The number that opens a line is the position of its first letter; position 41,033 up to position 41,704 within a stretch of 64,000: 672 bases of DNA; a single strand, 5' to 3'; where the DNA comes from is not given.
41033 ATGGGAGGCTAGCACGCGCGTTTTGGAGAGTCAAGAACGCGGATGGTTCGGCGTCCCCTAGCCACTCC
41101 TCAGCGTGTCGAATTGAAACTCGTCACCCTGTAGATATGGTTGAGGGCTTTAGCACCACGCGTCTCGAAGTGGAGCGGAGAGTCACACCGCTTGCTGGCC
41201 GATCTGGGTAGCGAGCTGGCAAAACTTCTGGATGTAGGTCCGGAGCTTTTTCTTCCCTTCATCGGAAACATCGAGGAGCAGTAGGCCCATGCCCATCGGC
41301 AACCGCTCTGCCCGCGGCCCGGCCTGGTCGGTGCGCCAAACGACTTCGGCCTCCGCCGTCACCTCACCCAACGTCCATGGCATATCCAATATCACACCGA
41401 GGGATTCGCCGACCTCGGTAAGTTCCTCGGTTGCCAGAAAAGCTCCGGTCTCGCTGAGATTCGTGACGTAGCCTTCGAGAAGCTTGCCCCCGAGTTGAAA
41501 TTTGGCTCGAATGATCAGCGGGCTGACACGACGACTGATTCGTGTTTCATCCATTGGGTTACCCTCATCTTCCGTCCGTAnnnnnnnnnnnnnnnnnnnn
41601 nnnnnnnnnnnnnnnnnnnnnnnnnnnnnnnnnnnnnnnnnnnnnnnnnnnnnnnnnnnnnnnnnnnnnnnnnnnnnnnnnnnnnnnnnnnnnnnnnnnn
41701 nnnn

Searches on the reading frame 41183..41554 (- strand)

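Call 29: search_protein_families(library=pfam, proteins=[window:41183-41554:-], max_evalue=0.00001)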
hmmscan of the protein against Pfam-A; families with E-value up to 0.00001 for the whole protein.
window:41183-41554:- (123 aa): 1 family
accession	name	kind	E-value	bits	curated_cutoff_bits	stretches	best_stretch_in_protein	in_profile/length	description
PF07238.19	PilZ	-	3.9e-10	40.4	22.5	1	7-109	5-101/102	PilZ domain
